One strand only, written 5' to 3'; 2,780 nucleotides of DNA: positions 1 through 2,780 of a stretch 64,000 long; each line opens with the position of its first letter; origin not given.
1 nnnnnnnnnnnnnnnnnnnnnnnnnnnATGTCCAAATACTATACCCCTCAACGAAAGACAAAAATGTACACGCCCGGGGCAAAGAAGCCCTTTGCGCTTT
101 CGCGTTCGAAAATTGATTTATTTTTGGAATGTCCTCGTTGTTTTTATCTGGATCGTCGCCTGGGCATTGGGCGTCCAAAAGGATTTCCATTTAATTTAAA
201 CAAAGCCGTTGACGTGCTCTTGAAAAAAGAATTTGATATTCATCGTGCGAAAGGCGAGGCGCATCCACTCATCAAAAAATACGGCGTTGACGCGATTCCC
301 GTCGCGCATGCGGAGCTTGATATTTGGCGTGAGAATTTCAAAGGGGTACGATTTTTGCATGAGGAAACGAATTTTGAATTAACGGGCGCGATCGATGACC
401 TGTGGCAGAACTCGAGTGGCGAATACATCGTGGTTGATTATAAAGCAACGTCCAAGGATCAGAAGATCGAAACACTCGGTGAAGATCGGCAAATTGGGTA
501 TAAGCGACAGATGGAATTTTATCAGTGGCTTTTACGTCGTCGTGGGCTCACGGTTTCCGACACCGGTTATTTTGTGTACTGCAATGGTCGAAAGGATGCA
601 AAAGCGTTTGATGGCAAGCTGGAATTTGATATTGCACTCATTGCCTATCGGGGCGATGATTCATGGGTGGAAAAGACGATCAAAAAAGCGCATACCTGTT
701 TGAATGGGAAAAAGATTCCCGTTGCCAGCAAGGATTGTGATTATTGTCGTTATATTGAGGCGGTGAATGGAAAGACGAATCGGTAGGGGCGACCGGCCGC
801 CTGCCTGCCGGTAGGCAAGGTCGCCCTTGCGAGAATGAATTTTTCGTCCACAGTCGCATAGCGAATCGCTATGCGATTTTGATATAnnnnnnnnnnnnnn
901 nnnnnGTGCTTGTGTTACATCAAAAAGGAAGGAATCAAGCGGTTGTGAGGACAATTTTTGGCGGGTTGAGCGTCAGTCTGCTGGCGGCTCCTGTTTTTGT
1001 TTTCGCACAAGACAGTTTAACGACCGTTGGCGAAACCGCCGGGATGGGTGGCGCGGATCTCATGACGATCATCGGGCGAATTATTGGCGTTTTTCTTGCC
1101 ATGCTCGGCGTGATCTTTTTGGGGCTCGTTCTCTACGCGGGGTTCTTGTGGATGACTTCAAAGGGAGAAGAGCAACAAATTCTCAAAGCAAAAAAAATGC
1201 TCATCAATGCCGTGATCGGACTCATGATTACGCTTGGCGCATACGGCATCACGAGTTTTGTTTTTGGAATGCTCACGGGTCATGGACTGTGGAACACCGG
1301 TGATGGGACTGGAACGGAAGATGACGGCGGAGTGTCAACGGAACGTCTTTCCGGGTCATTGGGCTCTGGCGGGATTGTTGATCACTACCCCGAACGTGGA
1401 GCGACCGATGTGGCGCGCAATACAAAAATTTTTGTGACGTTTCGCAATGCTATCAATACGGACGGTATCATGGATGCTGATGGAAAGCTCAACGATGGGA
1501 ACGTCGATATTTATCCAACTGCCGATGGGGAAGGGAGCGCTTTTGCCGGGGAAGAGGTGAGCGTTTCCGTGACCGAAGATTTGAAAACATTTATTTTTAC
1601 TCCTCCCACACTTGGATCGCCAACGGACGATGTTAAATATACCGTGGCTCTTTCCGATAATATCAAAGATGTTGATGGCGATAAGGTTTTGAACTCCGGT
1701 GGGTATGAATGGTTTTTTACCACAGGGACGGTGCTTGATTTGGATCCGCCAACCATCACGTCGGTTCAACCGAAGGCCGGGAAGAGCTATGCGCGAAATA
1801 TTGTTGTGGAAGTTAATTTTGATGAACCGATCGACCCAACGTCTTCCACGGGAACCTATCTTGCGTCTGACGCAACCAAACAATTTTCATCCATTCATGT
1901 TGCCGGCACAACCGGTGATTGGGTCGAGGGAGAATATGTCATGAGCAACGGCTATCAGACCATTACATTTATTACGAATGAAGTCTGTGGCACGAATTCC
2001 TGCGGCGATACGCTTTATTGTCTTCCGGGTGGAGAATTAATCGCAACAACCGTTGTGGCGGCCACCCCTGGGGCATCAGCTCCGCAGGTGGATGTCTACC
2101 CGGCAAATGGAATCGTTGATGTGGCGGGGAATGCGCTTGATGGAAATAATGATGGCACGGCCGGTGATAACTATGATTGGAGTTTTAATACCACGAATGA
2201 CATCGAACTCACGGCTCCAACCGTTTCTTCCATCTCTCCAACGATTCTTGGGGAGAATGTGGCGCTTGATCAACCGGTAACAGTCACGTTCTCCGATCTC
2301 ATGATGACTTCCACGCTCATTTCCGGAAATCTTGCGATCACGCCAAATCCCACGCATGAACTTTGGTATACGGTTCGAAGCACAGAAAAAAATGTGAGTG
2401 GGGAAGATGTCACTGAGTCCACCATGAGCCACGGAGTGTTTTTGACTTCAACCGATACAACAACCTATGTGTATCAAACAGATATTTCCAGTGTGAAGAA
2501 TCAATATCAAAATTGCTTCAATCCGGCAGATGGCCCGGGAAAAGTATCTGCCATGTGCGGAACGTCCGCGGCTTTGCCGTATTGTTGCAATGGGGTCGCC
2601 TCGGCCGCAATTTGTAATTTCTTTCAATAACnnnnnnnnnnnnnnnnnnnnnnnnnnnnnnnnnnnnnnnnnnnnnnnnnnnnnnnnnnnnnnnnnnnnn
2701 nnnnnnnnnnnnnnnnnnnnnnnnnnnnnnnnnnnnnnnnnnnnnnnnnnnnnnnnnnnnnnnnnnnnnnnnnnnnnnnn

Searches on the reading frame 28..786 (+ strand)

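Call 9: search_protein_families(library=pfam, proteins=[window:28-786:+], max_evalue=0.001)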
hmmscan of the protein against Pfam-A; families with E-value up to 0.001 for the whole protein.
window:28-786:+ (252 aa): 3 families
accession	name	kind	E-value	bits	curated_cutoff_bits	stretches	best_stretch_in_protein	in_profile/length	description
PF12705.13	PDDEXK_1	-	2.2e-16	61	22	1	92-243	95-243/247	PD-(D/E)XK nuclease superfamily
PF01930.23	Cas_Cas4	-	5.4e-06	27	22.7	1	113-244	46-156/160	Domain of unknown function DUF83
PF12684.13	DUF3799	-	0.0008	19.7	26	0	108-241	99-231/233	PDDEXK-like domain of unknown function (DUF3799)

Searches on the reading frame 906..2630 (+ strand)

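Call 9: search_protein_families(library=pfam, proteins=[window:906-2630:+], max_evalue=0.001)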
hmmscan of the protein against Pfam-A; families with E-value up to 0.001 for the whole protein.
window:906-2630:+ (574 aa): 2 families
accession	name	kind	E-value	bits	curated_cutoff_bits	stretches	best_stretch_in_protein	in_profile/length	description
PF13205.12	Big_5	-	1.1e-18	68.3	23.6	2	157-273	7-105/105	Bacterial Ig-like domain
PF18895.5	T4SS_pilin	-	0.00027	21.4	26.6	1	54-119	7-71/71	Type IV secretion system pilin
